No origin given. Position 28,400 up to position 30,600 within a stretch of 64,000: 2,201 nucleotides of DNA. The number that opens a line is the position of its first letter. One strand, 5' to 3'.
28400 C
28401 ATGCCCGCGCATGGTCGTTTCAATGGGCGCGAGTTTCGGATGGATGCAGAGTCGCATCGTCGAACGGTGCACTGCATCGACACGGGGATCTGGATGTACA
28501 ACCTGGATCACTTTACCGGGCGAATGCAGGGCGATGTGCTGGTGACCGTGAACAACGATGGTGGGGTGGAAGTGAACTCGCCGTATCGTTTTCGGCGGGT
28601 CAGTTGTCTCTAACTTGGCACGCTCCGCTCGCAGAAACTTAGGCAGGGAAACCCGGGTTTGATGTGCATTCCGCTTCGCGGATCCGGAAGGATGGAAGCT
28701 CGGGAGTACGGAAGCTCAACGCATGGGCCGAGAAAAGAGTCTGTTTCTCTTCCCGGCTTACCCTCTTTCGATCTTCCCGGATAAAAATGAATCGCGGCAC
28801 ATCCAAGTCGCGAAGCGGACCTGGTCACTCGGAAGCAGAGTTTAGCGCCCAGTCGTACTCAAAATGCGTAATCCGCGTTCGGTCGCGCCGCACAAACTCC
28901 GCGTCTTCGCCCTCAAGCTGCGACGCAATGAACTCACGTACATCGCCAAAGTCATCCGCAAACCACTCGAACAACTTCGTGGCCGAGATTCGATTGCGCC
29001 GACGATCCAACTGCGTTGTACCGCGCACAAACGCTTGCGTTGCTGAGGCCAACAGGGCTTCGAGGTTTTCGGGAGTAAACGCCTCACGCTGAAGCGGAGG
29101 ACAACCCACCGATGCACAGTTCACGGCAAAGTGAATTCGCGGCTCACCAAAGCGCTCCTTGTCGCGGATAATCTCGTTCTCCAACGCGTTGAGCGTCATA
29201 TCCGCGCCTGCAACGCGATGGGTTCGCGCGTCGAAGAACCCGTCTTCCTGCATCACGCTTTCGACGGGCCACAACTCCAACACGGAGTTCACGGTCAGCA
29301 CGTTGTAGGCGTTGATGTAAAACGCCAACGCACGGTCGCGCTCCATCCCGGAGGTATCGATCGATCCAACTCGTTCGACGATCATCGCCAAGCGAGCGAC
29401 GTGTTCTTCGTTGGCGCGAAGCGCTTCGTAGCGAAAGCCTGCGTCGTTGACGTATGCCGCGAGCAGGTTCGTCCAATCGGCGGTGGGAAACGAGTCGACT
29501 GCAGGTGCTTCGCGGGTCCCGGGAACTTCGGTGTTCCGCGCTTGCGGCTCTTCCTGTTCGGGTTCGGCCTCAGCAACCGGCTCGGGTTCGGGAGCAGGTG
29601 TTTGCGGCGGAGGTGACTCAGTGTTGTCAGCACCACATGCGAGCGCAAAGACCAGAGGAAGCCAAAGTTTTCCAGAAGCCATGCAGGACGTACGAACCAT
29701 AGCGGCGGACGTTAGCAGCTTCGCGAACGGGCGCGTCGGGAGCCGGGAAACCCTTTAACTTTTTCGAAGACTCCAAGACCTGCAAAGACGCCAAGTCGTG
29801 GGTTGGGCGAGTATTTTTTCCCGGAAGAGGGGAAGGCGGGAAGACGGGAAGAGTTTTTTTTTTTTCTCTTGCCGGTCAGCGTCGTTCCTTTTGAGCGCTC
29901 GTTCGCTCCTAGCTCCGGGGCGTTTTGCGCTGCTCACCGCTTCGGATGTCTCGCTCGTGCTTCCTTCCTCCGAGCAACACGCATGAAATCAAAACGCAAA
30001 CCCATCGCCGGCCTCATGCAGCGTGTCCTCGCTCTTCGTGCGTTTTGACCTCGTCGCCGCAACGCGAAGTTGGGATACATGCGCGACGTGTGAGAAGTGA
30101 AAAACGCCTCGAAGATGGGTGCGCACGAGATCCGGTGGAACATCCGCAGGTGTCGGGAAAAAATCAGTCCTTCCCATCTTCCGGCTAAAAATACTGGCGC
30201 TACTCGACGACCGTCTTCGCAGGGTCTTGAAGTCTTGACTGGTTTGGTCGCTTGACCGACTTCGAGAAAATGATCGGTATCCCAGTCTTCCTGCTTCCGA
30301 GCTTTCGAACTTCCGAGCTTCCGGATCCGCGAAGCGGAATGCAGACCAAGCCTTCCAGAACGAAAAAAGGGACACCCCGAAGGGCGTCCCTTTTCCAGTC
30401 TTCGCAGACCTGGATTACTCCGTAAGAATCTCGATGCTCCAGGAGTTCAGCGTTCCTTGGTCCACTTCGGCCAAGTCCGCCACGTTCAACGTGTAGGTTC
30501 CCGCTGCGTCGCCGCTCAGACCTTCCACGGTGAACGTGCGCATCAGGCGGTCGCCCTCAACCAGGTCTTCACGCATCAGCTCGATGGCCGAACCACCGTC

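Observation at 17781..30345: Dispersed MITE-like intergenic repeat family with core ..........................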

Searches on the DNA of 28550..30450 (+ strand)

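Call 63: search_rna_families(source=window, start=28550, end=30450, threshold=evalue, max_evalue=5)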
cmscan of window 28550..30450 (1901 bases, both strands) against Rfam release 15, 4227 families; matches with E-value up to 5: 3.
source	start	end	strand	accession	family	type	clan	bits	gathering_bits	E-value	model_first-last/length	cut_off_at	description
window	30345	30414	-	RF03366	mir-3122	Gene; miRNA;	-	26.2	92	0.054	1-73/73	no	mir-3122 microRNA precursor family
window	29546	29629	+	RF02213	ZFAT-AS1_3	Gene; lncRNA;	-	21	70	0.083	1-80/80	no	ZFAT antisense RNA 1 conserved region 3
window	30364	30393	-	RF02066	STnc320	Gene; sRNA;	-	20.3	50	0.91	20-49/55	no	Salmonella enterica sRNA STnc320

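Call 70: search_dna_similar(query=window:28655-28810:+, collection=plasmids, mode=distant, max_evalue=0.01, max_rows=10)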
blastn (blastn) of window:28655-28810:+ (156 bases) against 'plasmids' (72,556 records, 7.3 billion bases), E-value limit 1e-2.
No match.

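Call 71: search_dna_similar(query=window:28655-28810:+, collection=phages, mode=distant, max_evalue=0.01, max_rows=10)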
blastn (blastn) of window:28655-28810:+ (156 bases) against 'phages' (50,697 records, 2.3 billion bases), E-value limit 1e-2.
No match.

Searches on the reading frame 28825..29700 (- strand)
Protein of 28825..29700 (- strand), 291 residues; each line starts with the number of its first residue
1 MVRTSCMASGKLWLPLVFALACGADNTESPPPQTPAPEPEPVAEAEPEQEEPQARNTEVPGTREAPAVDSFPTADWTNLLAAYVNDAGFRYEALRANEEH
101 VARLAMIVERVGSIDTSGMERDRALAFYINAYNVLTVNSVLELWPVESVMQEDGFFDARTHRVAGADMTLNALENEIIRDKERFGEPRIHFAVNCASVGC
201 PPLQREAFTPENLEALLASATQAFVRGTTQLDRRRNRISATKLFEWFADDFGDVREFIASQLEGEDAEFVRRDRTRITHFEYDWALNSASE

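Call 17: find_encoding_contigs(protein=window:28825-29700:-, flank=10000, max_places=6)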
Protein window:28825-29700:- (291 aa): no gene with exactly this product is on record in the collection.

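Call 30: find_homologous_proteins(query=window:28825-29700:-, max_evalue=1e-20)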
Query window:28825-29700:- (291 aa): 1089 proteins with E <= 1e-20 among 4837 candidates; the best 120 are listed.
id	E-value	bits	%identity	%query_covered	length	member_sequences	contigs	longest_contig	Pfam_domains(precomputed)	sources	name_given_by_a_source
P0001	1.9e-183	626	97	97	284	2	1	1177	PF04784.20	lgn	-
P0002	3.8e-134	465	75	95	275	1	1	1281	PF04784.20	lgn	-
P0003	1.6e-126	440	72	99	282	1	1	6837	PF04784.20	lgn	-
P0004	7.2e-122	424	68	99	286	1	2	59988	PF04784.20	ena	-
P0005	6.9e-121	421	66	97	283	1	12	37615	PF04784.20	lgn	-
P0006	7.7e-121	421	69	99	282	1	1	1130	PF04784.20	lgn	-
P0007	4.3e-87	310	56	96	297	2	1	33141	PF04784.20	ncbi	ncbi:MAG: DUF547 domain-containing protein [Myxococcota bacterium]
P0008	7.8e-84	300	50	98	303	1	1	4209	PF04784.20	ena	-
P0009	9.3e-84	299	60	78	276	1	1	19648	PF04784.20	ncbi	ncbi:MAG: DUF547 domain-containing protein [Sandaracinaceae bacterium]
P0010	3.7e-82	294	60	75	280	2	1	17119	PF04784.20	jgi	-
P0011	1.5e-81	292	60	75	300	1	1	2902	PF04784.20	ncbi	-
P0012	2.5e-81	291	61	77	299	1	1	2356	PF04784.20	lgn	-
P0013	2.5e-81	291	53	96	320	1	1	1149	PF04784.20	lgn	-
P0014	3.7e-81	291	55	92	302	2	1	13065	PF04784.20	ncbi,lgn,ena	-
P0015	3.9e-79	284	55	92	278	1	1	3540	PF04784.20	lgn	-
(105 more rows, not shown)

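Call 31: find_encoding_contigs(protein=P0004, flank=10000, max_places=4)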
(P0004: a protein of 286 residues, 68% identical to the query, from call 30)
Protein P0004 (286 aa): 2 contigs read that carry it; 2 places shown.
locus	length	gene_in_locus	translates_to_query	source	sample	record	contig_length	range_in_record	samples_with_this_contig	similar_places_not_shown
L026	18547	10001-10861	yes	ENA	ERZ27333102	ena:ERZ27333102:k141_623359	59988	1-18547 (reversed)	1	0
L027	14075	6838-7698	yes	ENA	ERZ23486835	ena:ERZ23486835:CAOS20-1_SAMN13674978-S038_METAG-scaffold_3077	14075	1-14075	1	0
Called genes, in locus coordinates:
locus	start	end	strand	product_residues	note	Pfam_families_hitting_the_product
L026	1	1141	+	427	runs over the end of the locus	PF00083:Sugar_tr, PF07690:MFS_1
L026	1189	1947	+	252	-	-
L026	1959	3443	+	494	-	-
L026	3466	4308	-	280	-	PF07719:TPR_2 (faint)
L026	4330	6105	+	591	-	PF25390:WD40_RLD, PF00415:RCC1, PF13540:RCC1_2 (weak), PF25390:WD40_RLD, PF00415:RCC1 (weak), PF13540:RCC1_2, PF00415:RCC1 (weak)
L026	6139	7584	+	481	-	PF05406:WGR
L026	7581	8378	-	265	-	PF07687:M20_dimer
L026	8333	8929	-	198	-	PF04389:Peptidase_M28, PF01546:Peptidase_M20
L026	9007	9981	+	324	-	-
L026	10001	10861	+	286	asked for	PF04784:DUF547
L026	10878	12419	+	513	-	PF00805:Pentapeptide (faint), PF13576:Pentapeptide_3 (faint), PF13599:Pentapeptide_4 (weak), PF24807:WD40_CDC20-Fz (faint), PF25175:Beta-prop_WDR5 (weak), PF23381:Beta-prop_IFT122_1st, PF24814:WD40_Prp19 (weak), PF25174:Beta-prop_THOC3, +1 more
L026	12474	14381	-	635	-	PF00112:Peptidase_C1 (faint), PF01483:P_proprotein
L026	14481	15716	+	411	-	PF00155:Aminotran_1_2, PF00266:Aminotran_5, PF01041:DegT_DnrJ_EryC1 (weak)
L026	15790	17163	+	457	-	PF00171:Aldedh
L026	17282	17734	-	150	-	PF00501:AMP-binding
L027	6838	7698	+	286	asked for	PF04784:DUF547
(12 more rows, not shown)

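Call 32: find_encoding_contigs(protein=P0005, flank=10000, max_places=6)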
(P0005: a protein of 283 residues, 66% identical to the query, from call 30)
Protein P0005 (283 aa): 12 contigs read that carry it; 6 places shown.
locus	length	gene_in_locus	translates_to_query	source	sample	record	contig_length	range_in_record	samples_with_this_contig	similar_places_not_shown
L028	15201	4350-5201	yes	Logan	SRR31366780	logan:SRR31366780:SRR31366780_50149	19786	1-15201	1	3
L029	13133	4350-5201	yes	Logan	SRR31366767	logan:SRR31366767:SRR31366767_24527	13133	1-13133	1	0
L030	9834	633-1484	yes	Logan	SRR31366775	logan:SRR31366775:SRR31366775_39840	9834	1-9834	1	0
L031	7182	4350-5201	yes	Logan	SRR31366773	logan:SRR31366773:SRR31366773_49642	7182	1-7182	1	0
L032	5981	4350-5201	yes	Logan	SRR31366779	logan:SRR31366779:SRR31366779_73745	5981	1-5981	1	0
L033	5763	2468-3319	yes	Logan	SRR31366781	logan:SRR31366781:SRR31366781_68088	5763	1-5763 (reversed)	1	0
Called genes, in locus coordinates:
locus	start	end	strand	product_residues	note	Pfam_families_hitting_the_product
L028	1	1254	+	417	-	?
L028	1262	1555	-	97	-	-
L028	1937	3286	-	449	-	PF04389:Peptidase_M28, PF01546:Peptidase_M20, PF07687:M20_dimer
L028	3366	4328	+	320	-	-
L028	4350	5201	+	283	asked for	PF04784:DUF547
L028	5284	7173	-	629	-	PF00112:Peptidase_C1 (faint), PF01483:P_proprotein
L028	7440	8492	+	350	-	PF00266:Aminotran_5, PF00155:Aminotran_1_2, PF01041:DegT_DnrJ_EryC1 (weak)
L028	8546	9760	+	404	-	-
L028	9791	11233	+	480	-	PF00171:Aldedh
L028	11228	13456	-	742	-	-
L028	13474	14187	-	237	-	PF05019:Coq4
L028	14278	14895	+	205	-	PF00440:TetR_N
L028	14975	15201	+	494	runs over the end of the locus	PF01139:RtcB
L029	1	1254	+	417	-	?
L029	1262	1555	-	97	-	-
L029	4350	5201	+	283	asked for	PF04784:DUF547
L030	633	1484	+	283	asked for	PF04784:DUF547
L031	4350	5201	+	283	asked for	PF04784:DUF547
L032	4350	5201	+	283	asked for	PF04784:DUF547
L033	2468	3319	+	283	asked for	PF04784:DUF547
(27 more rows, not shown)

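Call 33: find_encoding_contigs(protein=P0003, flank=10000, max_places=4)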
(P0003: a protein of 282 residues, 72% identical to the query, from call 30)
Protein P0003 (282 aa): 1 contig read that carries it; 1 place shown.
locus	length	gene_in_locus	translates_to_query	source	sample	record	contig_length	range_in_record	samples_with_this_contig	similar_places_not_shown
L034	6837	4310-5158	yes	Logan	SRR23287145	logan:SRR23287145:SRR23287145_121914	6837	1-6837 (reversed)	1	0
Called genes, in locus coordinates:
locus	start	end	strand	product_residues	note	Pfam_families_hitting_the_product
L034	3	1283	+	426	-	?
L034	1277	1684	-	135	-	PF08242:Methyltransf_12 (weak)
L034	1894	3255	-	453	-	PF04389:Peptidase_M28, PF01546:Peptidase_M20, PF07687:M20_dimer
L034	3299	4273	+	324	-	-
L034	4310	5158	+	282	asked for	PF04784:DUF547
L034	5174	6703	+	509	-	PF00805:Pentapeptide (weak), PF13599:Pentapeptide_4, PF24814:WD40_Prp19, PF25174:Beta-prop_THOC3, PF24807:WD40_CDC20-Fz (weak), PF25173:Beta-prop_WDR3_1st (weak), PF23381:Beta-prop_IFT122_1st, PF23414:Beta-prop_EML_2 (weak), +3 more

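Call 54: find_encoding_contigs(protein=P0001, flank=10000, max_places=6)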
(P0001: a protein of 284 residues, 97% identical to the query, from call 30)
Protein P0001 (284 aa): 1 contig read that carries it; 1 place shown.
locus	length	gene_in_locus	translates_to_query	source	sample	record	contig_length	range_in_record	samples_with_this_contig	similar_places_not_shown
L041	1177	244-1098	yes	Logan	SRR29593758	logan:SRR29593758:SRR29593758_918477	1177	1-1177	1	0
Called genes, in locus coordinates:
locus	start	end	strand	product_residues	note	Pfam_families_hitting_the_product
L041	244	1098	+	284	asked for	PF04784:DUF547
